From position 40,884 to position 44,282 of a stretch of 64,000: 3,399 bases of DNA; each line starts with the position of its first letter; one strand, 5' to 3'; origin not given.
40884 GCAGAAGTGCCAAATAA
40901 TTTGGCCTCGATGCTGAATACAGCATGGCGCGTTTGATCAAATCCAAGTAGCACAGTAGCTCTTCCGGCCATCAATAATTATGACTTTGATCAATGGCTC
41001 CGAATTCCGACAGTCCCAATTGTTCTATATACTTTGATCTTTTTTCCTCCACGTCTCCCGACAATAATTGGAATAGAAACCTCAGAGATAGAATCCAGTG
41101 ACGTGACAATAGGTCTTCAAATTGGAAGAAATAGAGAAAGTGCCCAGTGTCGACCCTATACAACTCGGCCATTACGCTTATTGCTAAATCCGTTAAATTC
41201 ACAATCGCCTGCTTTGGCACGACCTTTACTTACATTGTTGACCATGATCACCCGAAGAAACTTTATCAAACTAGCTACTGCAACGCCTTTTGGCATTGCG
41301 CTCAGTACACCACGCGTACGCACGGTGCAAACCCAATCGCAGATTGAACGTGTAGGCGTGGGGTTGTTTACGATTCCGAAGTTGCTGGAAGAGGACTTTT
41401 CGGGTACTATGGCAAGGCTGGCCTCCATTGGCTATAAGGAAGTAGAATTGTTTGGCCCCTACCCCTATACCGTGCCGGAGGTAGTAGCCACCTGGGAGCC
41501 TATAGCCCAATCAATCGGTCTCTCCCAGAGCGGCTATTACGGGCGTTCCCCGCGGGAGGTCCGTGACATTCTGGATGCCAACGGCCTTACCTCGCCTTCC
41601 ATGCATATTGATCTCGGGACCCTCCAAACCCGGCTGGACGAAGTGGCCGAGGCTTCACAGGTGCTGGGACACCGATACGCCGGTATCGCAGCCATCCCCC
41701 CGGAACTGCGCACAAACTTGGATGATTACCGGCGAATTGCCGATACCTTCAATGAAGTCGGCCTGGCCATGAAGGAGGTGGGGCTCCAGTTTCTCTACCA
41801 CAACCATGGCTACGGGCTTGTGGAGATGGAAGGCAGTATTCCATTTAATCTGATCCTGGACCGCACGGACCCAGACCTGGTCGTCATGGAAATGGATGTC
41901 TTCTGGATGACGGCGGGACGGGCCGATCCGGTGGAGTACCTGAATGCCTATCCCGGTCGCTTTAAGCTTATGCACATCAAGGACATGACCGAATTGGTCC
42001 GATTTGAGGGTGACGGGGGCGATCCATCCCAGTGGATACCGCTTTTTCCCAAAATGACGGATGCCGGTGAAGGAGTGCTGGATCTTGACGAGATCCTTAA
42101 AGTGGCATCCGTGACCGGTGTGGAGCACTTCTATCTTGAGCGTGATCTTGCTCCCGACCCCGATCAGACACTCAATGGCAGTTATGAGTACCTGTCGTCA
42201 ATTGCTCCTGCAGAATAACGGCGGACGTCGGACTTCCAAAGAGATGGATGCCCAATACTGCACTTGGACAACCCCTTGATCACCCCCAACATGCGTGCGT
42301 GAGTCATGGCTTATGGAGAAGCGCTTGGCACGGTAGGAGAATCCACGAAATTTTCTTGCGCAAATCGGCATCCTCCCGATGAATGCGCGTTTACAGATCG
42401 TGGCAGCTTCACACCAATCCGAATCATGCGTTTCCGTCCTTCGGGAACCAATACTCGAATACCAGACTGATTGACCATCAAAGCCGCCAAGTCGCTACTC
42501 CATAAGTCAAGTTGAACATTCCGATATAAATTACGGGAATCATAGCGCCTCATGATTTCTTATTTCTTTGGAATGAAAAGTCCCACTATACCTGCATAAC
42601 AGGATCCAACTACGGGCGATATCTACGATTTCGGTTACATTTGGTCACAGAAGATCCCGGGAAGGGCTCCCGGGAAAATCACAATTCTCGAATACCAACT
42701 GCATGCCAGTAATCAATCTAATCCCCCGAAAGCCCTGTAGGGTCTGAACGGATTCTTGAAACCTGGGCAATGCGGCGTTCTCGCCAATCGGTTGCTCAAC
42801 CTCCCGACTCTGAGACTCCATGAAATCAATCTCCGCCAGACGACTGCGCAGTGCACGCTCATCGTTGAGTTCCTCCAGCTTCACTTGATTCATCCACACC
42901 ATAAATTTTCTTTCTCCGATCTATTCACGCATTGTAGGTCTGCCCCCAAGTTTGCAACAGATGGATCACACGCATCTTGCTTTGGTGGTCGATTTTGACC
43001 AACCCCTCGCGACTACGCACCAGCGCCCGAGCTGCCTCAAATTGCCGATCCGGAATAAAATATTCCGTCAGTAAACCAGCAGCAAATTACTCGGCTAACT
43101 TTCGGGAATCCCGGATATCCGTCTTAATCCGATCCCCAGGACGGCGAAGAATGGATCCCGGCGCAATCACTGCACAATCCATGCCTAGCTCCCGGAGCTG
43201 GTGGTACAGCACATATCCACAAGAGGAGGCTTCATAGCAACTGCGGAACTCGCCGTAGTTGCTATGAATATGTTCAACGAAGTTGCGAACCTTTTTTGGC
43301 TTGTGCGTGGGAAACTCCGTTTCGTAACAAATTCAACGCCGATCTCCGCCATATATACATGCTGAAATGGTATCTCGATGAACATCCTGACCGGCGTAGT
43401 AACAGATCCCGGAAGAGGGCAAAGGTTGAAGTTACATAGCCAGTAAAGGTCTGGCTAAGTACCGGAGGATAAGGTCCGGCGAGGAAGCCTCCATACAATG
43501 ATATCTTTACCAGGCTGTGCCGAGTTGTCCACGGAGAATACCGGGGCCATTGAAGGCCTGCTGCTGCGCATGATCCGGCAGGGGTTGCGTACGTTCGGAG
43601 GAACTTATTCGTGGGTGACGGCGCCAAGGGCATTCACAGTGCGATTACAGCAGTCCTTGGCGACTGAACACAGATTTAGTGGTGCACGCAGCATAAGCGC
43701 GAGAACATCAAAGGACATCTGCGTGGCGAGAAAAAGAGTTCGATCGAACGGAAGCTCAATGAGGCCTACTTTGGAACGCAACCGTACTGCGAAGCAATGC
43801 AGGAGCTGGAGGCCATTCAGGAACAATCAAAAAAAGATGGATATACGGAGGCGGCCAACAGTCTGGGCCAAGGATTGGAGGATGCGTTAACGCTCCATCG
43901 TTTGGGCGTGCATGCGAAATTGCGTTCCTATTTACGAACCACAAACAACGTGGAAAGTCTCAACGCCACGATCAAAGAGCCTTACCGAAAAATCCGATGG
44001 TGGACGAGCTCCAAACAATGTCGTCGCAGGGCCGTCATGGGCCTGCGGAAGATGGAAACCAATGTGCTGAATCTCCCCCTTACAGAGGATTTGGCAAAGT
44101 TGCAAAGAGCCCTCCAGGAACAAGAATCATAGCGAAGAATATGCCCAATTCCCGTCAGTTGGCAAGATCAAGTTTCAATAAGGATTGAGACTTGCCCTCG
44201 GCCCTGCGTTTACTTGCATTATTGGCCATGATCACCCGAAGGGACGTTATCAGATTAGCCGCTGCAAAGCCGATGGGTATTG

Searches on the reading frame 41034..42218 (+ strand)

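Call 10: search_protein_families(library=pfam, proteins=[window:41034-42218:+], max_evalue=0.01)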
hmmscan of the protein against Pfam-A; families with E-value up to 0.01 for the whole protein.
window:41034-42218:+ (394 aa): 1 family
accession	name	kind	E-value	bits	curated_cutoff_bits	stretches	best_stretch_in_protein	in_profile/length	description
PF01261.30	AP_endonuc_2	-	1.7e-07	31.6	31.1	1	127-362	2-220/249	Xylose isomerase-like TIM barrel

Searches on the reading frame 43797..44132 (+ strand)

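Call 10: search_protein_families(library=pfam, proteins=[window:43797-44132:+], max_evalue=0.01)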
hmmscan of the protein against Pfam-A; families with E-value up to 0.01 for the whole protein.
window:43797-44132:+ (111 aa): 1 family
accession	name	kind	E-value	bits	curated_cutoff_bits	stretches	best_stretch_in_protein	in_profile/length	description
PF00872.24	Transposase_mut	-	0.00031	20.2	21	1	2-81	291-367/379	Transposase, Mutator family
